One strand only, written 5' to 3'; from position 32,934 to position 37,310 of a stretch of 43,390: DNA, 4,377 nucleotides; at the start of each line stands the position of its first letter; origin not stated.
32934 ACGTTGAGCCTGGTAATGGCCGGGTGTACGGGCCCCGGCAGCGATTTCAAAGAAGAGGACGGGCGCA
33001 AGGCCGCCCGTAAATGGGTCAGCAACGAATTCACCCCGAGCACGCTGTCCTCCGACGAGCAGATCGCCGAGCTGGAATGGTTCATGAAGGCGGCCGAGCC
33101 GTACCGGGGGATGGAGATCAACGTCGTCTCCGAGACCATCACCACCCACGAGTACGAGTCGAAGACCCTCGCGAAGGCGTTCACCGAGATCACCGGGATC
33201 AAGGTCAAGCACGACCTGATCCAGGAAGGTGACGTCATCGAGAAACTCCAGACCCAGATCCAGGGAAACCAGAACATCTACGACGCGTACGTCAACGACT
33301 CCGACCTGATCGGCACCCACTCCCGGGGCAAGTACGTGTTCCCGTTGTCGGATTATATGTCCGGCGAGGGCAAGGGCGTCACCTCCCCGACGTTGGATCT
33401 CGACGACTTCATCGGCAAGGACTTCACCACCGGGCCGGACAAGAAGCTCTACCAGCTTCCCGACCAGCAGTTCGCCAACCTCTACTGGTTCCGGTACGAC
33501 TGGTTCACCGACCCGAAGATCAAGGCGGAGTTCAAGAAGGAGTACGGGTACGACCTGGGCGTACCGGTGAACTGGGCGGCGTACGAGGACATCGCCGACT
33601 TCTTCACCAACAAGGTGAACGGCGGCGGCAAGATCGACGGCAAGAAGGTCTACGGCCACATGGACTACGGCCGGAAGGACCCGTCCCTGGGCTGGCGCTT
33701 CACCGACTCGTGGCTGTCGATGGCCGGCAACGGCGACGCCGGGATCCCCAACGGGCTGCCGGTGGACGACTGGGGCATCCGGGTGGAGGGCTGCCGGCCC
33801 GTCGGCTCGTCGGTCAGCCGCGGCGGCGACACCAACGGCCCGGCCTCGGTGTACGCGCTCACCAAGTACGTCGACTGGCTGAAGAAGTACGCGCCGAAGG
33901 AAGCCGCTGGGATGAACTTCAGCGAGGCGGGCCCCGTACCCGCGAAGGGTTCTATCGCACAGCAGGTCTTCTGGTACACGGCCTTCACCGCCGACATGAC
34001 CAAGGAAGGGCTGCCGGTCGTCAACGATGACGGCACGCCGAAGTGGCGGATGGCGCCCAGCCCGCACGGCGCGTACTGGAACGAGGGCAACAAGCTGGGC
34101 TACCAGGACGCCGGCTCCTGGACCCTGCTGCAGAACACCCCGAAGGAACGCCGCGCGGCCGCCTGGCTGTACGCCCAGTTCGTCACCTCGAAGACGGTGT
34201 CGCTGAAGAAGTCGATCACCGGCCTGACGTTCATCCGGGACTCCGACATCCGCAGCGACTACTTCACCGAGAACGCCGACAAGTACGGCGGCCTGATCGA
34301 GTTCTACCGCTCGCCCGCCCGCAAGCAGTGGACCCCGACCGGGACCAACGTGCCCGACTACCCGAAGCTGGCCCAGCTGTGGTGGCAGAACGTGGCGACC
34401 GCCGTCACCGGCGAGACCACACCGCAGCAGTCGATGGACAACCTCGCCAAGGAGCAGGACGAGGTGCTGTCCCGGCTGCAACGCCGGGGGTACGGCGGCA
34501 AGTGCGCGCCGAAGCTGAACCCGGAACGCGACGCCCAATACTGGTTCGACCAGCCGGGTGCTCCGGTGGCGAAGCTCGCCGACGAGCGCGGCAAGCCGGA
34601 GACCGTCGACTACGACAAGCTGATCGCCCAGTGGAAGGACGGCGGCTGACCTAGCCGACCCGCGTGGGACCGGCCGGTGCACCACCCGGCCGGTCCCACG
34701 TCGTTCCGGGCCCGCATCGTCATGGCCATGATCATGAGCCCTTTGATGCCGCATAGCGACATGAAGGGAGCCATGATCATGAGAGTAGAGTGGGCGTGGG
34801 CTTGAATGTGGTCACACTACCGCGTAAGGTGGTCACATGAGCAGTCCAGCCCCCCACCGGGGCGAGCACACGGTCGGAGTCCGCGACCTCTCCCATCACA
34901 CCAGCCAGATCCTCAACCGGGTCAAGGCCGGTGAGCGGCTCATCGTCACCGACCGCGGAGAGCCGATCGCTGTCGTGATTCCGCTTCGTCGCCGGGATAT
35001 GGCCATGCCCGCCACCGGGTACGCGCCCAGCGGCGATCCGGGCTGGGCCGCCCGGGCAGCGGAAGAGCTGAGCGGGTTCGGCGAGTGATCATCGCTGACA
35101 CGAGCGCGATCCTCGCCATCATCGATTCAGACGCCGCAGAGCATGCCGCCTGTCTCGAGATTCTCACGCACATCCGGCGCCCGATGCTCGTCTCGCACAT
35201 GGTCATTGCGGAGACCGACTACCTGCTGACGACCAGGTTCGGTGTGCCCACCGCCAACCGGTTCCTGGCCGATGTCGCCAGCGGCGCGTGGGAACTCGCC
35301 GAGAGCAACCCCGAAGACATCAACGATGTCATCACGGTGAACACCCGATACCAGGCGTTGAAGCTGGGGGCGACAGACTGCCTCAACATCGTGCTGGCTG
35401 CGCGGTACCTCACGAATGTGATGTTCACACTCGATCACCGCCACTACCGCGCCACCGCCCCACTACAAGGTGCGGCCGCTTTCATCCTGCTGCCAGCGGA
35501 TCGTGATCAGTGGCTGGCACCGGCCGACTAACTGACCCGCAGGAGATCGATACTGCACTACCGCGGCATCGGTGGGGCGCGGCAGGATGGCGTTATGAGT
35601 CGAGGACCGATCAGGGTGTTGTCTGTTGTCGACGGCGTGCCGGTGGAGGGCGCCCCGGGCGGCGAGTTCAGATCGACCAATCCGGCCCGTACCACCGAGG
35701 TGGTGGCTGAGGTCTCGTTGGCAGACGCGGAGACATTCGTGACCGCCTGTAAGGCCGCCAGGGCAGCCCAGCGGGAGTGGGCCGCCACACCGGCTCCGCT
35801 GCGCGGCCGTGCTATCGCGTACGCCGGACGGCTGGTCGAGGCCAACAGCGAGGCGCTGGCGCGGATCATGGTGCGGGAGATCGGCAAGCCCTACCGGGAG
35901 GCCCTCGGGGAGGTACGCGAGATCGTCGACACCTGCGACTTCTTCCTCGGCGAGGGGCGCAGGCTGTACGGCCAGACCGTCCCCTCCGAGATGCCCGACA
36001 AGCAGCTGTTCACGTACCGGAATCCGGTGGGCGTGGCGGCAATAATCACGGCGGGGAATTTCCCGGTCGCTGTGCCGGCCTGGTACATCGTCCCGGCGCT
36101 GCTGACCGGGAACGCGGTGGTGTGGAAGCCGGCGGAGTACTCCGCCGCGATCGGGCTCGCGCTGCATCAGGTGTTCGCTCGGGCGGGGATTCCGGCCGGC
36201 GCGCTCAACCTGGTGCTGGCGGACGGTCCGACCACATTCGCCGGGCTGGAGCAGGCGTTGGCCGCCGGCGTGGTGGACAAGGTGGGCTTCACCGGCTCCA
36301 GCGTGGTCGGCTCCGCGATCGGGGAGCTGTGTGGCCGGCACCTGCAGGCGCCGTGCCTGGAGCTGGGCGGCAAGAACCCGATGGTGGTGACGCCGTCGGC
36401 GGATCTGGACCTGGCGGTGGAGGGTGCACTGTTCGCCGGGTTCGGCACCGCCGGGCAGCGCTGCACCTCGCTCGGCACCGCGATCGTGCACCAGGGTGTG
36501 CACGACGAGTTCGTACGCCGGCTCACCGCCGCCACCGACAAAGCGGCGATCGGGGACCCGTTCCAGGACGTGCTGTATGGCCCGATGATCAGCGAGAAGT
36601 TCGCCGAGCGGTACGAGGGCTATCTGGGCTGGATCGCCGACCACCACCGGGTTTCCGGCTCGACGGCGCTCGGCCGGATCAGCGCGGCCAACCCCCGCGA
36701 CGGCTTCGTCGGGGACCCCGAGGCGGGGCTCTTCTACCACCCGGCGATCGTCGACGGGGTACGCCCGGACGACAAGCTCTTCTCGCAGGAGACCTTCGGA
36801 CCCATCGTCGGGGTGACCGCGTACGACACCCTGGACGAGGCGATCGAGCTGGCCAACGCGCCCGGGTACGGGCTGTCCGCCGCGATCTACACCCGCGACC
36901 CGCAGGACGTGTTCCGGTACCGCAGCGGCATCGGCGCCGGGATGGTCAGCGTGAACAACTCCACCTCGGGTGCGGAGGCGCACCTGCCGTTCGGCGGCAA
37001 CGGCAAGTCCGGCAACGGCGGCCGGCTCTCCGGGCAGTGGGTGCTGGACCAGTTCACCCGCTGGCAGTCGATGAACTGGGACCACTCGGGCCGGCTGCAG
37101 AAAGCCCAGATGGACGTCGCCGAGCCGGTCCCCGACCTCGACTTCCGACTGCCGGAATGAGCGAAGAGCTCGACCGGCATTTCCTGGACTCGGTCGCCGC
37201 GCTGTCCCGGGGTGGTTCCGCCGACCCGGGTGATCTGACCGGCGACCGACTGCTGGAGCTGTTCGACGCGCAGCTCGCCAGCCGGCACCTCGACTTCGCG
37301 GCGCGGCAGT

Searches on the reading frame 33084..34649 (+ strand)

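Call 10: search_protein_families(library=pfam, proteins=[window:33084-34649:+], max_evalue=0.001)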
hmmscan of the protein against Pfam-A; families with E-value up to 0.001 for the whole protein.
window:33084-34649:+ (521 aa): 2 families
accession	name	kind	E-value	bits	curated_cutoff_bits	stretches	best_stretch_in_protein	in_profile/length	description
PF01547.30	SBP_bac_1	-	5.3e-11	43.5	26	1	28-370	12-303/307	Bacterial extracellular solute-binding protein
PF13416.11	SBP_bac_8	-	2.4e-08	34.5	27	1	29-372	2-248/279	Bacterial extracellular solute-binding protein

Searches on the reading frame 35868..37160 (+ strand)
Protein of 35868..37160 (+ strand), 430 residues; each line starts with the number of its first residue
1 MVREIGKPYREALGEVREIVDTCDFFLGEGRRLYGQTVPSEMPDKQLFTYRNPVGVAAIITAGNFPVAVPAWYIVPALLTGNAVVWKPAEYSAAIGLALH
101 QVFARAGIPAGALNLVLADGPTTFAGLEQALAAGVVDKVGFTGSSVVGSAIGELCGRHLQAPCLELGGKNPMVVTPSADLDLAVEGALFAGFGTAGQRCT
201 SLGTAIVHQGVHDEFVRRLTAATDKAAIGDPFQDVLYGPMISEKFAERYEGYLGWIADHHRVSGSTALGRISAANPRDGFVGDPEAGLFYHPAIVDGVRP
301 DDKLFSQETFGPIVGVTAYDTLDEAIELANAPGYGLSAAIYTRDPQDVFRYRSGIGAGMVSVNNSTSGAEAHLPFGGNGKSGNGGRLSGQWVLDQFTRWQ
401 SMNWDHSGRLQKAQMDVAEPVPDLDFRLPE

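Call 62: search_protein_families(library=pfam, proteins=[window:35868-37160:+], max_evalue=0.01)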
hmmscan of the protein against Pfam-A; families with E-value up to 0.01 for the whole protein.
window:35868-37160:+ (430 aa): 2 families
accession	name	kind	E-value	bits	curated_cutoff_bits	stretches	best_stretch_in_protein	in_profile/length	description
PF00171.27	Aldedh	-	4.1e-112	375.5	23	1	2-401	76-460/461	Aldehyde dehydrogenase family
PF05893.19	LuxC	-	0.0079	15.6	21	0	43-225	78-261/401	Acyl-CoA reductase (LuxC)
